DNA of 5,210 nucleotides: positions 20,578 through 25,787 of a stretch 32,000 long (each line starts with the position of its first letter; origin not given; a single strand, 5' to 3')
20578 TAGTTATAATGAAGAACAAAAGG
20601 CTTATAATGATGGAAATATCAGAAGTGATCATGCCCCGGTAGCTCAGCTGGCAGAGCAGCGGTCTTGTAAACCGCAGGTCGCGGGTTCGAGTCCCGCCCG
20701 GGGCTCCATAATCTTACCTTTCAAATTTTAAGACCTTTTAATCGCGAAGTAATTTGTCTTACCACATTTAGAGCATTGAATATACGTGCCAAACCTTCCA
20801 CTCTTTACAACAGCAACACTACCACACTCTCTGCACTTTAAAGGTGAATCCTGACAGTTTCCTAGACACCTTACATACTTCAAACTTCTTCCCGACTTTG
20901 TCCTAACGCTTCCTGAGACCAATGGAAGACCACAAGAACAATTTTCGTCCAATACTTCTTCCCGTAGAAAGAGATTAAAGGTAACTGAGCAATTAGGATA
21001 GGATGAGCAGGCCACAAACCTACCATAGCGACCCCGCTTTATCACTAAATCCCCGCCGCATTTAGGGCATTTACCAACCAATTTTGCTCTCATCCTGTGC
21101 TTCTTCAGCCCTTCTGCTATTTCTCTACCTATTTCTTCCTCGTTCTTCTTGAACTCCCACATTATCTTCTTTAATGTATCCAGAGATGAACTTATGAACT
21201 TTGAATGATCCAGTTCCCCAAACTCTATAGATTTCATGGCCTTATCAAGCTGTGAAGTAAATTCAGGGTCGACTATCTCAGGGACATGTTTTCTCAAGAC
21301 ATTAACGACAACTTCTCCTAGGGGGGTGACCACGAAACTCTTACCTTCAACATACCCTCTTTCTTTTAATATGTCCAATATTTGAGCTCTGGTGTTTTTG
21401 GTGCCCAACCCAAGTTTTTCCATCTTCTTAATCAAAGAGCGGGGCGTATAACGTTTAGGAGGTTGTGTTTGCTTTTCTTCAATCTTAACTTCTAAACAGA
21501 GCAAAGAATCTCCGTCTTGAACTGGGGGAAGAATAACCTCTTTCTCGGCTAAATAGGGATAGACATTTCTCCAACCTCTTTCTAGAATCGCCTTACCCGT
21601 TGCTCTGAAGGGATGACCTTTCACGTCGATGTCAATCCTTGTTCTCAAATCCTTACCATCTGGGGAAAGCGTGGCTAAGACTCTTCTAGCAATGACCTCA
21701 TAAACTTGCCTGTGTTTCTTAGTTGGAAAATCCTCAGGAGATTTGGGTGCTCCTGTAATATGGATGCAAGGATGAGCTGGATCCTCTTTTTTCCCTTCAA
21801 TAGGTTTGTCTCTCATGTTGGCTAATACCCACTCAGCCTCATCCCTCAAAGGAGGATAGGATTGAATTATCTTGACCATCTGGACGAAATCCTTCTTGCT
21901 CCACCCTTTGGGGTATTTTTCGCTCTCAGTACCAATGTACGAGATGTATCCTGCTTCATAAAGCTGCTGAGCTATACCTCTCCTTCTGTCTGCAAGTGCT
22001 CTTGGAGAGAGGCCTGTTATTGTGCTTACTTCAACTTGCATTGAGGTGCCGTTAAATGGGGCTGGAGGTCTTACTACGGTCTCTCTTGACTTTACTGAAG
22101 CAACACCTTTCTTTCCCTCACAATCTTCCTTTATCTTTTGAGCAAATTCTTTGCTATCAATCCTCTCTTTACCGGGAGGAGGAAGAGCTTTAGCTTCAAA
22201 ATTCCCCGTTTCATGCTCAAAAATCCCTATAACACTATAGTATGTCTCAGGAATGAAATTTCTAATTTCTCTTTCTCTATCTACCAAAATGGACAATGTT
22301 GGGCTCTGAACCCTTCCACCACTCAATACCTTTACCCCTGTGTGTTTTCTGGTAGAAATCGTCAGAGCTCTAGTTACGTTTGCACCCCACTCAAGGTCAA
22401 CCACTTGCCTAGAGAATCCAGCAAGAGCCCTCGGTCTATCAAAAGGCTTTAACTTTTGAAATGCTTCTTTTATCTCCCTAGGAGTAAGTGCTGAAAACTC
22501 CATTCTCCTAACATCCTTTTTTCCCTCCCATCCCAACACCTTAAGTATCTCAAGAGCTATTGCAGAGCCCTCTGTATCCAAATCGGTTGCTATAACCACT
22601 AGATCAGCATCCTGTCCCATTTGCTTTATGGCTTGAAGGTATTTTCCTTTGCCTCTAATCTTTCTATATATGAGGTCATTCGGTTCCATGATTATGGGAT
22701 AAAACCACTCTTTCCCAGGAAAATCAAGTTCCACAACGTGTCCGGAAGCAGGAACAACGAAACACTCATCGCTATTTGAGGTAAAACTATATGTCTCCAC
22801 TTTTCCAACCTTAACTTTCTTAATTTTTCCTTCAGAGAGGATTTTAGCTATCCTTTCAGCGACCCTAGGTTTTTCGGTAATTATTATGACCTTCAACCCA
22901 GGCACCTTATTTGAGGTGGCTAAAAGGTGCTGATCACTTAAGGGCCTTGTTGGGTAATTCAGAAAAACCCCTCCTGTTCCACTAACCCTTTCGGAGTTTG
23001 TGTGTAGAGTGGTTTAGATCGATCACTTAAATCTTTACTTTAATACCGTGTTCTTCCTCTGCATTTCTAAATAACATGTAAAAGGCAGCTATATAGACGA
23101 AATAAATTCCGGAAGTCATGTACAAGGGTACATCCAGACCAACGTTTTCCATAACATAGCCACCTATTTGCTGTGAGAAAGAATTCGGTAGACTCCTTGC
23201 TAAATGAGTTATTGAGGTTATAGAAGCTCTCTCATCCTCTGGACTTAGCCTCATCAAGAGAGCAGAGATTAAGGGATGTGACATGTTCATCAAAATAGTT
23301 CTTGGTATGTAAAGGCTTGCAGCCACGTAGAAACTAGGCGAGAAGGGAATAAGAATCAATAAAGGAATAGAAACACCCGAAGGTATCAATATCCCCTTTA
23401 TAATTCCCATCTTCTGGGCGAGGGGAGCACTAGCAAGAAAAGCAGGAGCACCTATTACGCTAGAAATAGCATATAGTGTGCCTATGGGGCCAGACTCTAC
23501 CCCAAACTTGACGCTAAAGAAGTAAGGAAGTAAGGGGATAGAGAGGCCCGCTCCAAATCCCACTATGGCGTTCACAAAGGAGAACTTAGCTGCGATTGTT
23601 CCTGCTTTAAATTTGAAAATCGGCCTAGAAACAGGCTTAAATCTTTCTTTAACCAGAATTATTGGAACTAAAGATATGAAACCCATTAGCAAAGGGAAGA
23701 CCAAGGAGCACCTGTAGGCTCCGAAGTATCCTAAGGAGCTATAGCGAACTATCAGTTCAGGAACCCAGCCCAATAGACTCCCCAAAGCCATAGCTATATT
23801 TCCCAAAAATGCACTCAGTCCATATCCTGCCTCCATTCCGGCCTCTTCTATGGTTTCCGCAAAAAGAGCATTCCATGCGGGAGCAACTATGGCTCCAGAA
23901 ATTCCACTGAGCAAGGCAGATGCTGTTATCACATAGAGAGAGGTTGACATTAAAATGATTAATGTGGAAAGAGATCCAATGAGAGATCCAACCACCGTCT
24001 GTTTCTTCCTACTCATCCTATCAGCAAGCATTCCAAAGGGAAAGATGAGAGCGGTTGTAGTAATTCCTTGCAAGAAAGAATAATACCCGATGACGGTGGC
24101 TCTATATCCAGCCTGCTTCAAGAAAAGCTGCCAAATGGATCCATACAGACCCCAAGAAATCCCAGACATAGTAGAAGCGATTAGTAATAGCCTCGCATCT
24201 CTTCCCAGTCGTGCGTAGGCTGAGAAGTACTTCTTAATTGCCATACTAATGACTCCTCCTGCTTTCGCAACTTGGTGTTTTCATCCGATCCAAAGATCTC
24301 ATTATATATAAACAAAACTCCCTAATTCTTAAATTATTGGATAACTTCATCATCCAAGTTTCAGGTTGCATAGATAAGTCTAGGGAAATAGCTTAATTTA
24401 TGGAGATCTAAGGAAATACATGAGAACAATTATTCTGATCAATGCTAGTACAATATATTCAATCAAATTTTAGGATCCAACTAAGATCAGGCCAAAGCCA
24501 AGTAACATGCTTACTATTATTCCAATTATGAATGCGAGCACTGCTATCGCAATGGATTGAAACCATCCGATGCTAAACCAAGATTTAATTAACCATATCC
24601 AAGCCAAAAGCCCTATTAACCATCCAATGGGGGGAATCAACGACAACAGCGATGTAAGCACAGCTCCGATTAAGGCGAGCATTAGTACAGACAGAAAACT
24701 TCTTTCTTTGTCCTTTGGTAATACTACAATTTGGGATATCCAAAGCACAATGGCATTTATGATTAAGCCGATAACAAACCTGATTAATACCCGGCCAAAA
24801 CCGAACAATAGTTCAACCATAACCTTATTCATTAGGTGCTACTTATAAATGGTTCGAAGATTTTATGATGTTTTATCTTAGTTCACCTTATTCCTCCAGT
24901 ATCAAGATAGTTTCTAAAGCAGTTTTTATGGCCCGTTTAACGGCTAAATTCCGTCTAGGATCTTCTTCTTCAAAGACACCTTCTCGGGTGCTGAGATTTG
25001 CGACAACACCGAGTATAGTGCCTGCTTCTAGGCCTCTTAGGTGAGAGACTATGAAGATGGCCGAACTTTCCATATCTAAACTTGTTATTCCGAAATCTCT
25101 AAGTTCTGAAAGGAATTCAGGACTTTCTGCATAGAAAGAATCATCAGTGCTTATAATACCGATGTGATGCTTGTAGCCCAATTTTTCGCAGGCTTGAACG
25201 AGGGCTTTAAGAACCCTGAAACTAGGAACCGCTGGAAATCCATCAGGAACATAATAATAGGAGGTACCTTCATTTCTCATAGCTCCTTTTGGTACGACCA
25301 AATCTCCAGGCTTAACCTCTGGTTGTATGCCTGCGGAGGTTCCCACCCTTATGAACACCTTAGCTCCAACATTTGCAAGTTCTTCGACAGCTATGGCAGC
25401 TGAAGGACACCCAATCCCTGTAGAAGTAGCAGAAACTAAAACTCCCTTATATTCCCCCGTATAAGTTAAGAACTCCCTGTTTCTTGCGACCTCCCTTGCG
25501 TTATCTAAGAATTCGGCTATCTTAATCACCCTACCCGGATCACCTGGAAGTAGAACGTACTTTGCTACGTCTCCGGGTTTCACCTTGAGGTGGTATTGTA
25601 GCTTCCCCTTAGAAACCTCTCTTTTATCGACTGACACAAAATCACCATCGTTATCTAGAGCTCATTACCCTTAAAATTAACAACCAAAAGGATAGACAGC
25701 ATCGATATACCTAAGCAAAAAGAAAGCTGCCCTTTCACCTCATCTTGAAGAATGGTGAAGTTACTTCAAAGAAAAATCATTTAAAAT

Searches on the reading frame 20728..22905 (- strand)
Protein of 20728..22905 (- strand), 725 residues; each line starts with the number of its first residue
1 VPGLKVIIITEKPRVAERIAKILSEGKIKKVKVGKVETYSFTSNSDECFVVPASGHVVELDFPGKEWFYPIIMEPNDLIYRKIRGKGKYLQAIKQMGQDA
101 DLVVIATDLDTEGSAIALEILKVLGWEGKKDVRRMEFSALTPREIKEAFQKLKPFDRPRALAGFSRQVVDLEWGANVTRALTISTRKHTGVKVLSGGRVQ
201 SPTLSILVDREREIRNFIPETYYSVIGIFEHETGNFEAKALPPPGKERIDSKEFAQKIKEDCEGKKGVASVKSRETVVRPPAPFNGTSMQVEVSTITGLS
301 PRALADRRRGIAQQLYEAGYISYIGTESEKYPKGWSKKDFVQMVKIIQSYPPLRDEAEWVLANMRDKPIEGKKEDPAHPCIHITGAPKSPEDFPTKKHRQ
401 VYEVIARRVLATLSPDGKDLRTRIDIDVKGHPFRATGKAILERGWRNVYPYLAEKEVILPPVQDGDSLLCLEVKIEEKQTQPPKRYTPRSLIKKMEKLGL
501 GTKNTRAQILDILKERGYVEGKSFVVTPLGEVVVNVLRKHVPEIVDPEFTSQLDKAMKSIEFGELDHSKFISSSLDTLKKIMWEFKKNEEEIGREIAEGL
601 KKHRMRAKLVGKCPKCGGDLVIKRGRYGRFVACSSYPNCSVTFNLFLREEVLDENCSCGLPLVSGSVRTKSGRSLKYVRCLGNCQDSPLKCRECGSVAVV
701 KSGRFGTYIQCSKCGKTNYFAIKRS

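Call 37: search_protein_families(library=pfam, proteins=[window:20728-22905:-], max_evalue=0.001)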
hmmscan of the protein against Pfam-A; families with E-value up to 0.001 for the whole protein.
window:20728-22905:- (725 aa): 5 families
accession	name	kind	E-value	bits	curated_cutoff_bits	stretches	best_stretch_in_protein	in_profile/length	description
PF01131.25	Topoisom_bac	-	2.7e-106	356.5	35.1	1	160-571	7-410/411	DNA topoisomerase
PF01396.24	Zn_ribbon_Top1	-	4.3e-18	65.3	32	1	610-644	1-35/39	Topoisomerase DNA binding C4 zinc finger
PF01751.28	Toprim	-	1.3e-15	57.8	23.1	1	6-139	1-95/96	Toprim domain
PF13368.11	Toprim_C_rpt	-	0.00025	21.3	22.3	0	699-719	9-26/57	Topoisomerase C-terminal repeat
PF02150.21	Zn_ribbon_RPB9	-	0.00041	20.6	25.2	0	691-715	4-28/36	RNA polymerases M/15 Kd subunit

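Call 83: find_encoding_contigs(protein=window:20728-22905:-, flank=1000, max_places=3)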
Protein window:20728-22905:- (725 aa): no gene with exactly this product is on record in the collection.

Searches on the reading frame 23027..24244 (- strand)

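Call 37: search_protein_families(library=pfam, proteins=[window:23027-24244:-], max_evalue=0.001)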
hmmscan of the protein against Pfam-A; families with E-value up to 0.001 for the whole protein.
window:23027-24244:- (405 aa): 3 families
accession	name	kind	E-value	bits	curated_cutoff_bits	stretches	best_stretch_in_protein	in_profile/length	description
PF07690.21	MFS_1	-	2.1e-33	116.1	33.4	2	20-356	1-345/347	Major Facilitator Superfamily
PF05977.19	MFS_3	-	0.00021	20.3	27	1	68-161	63-161/524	Transmembrane secretion effector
PF12832.13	MFS_1_like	-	0.00033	20.2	25.2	0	19-159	216-354/373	MFS_1 like family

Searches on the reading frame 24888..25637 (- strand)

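Call 37: search_protein_families(library=pfam, proteins=[window:24888-25637:-], max_evalue=0.001)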
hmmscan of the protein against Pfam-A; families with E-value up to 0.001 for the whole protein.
window:24888-25637:- (249 aa): 1 family
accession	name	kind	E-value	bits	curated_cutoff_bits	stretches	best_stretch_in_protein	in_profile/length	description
PF01048.26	PNP_UDP_1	-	2.9e-47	161.4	25.1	1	26-243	1-231/233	Phosphorylase superfamily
